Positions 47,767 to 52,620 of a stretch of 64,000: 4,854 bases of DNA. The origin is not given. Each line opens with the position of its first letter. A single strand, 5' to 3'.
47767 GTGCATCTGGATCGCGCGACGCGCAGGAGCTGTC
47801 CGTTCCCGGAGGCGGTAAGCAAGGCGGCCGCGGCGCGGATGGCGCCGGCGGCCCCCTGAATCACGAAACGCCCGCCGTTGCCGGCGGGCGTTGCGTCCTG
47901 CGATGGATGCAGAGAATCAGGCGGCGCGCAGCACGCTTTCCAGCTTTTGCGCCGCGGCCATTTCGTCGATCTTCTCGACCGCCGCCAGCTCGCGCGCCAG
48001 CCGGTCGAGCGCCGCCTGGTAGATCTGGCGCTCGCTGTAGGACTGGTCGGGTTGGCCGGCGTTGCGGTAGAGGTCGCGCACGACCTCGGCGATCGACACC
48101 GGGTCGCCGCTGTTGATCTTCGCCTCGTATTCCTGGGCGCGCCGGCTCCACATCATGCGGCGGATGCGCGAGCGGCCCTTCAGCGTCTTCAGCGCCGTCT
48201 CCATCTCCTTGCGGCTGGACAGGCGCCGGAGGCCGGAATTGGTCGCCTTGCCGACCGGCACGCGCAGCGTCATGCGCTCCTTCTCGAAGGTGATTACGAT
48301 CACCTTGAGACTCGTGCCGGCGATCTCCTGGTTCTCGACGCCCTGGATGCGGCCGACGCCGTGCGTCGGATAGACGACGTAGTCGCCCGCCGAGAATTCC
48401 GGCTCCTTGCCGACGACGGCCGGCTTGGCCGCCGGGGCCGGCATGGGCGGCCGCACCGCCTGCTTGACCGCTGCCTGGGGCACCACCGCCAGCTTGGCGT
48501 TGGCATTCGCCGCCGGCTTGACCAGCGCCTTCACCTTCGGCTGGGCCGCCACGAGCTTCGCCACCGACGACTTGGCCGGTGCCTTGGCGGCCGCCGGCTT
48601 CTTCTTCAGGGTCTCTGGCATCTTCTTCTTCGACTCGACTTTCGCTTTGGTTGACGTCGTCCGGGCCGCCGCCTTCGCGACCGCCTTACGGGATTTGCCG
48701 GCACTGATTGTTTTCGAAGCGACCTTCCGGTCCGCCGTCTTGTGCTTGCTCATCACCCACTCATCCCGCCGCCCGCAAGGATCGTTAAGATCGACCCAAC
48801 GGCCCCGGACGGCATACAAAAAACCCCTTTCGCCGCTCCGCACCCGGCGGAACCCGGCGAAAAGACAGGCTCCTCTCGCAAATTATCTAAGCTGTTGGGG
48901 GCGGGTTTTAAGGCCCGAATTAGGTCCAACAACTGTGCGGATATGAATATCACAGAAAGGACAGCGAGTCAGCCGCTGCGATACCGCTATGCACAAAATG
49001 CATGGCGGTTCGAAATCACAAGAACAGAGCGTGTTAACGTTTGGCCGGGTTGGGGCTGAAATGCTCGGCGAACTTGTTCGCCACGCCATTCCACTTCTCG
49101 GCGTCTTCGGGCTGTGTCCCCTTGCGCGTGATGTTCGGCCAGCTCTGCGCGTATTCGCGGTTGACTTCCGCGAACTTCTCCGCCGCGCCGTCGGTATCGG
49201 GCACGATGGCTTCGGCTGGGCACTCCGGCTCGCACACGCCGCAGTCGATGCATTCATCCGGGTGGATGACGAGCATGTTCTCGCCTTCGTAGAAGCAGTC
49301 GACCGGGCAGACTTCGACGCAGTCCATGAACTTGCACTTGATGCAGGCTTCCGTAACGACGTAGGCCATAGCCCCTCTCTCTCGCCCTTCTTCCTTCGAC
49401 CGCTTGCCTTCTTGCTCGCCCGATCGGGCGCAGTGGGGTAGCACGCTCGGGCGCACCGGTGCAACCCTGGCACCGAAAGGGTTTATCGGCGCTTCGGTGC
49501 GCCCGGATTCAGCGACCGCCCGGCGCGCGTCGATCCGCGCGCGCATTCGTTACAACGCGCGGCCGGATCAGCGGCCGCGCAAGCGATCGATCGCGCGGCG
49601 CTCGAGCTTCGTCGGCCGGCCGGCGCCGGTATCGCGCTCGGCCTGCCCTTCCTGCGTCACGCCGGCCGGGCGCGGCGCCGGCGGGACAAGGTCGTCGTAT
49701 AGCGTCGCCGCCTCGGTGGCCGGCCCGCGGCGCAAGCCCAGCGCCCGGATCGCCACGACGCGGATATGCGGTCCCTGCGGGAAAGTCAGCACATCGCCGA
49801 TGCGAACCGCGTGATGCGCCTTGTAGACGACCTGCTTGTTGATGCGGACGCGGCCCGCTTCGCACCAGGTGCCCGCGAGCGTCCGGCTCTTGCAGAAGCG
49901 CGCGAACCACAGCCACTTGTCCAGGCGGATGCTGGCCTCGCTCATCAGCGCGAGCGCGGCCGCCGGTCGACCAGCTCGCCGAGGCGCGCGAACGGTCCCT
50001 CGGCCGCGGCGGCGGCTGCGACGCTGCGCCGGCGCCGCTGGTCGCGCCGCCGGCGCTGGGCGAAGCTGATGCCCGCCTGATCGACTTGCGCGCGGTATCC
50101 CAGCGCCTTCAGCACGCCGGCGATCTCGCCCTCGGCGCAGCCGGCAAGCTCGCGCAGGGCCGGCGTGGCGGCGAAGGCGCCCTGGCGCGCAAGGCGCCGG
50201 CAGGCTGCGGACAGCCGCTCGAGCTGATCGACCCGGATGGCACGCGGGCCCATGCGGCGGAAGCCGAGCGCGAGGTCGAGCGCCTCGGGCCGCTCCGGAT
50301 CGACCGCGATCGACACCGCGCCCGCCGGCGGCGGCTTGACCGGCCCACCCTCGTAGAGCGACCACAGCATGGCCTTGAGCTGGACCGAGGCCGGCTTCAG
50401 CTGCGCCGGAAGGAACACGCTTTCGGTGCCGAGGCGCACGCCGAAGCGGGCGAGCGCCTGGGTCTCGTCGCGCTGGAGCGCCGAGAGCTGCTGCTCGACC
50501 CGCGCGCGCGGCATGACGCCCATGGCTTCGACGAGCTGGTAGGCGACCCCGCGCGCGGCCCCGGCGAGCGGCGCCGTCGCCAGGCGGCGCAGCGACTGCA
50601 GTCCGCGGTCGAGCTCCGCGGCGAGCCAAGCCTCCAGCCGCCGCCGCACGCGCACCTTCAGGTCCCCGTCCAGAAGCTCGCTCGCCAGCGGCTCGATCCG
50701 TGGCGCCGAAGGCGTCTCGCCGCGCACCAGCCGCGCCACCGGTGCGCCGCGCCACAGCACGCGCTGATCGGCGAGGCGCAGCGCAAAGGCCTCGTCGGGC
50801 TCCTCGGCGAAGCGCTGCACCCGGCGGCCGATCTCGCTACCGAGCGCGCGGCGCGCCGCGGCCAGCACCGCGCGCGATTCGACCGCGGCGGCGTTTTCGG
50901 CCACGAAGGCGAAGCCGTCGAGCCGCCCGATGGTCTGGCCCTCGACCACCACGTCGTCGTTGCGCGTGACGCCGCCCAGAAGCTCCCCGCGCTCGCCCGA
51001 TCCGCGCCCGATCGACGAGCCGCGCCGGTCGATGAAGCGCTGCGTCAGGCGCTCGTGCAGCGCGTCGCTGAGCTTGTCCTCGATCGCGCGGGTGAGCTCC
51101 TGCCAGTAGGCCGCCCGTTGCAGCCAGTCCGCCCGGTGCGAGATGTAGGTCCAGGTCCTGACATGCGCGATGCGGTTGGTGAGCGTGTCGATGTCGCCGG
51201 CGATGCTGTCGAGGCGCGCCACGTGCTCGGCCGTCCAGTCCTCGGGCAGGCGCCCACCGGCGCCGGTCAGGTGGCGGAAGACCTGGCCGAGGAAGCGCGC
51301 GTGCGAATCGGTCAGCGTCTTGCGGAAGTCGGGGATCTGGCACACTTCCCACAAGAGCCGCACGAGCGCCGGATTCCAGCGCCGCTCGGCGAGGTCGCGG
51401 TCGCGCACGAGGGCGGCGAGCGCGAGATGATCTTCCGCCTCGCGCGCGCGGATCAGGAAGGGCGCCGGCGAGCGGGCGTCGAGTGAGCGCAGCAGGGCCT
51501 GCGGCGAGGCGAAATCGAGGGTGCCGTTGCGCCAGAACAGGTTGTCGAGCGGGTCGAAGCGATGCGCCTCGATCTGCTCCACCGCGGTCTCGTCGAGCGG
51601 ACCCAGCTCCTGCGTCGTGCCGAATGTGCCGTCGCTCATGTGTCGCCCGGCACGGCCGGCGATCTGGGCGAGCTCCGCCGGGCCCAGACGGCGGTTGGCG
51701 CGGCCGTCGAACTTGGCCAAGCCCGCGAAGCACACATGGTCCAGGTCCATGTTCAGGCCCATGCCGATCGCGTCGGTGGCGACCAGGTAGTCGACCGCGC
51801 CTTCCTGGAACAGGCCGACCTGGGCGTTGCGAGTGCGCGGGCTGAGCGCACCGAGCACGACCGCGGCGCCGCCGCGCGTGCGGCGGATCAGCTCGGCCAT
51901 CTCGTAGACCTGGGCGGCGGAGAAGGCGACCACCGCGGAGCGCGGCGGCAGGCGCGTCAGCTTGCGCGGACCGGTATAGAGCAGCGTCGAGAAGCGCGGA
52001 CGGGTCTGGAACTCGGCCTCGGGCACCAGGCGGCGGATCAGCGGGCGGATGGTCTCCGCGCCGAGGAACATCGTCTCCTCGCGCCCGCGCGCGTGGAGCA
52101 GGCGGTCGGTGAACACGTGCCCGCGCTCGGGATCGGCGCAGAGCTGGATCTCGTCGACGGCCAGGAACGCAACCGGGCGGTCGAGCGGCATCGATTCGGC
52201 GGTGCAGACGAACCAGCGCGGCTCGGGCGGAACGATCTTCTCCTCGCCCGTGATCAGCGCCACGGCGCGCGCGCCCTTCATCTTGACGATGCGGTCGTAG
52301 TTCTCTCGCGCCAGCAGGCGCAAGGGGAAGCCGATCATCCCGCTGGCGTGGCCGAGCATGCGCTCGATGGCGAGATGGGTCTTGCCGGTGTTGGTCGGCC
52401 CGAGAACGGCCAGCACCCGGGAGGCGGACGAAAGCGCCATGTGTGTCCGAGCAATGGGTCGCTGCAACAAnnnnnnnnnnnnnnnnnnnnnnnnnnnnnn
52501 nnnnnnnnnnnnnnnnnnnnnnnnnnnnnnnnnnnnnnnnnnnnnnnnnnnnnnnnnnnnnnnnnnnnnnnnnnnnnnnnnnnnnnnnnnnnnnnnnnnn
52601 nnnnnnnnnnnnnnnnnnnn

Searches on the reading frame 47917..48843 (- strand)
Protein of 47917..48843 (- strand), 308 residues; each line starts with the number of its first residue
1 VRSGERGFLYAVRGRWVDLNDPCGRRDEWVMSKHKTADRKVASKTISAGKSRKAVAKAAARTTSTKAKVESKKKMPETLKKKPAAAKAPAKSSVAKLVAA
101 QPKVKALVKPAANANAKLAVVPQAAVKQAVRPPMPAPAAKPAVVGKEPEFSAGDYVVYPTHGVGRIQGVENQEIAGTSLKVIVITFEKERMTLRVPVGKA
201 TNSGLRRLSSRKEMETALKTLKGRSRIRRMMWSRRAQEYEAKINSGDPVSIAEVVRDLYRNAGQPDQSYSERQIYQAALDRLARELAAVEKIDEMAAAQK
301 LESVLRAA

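Call 58: search_protein_families(library=pfam, proteins=[window:47917-48843:-], max_evalue=0.0001)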
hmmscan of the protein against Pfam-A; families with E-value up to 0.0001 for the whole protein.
window:47917-48843:- (308 aa): 2 families
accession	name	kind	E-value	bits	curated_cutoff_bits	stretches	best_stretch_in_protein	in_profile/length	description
PF21095.3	CarD_C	-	8.9e-24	83.8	23.1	1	217-301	2-86/87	CarD, C-terminal domain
PF02559.22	CarD_TRCF_RID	-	3.3e-15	56.4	23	1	150-208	1-56/57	CarD-like/TRCF RID domain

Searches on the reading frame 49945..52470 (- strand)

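Call 58: search_protein_families(library=pfam, proteins=[window:49945-52470:-], max_evalue=0.0001)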
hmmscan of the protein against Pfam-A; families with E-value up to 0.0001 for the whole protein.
window:49945-52470:- (841 aa): 2 families
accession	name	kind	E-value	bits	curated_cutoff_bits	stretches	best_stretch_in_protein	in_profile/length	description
PF22527.2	DEXQc_Suv3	-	4.2e-25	88.5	27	1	18-151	14-144/154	DEXQ-box helicase domain of Suv3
PF00271.37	Helicase_C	-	7.2e-10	39.5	23.5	1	186-277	26-109/110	Helicase conserved C-terminal domain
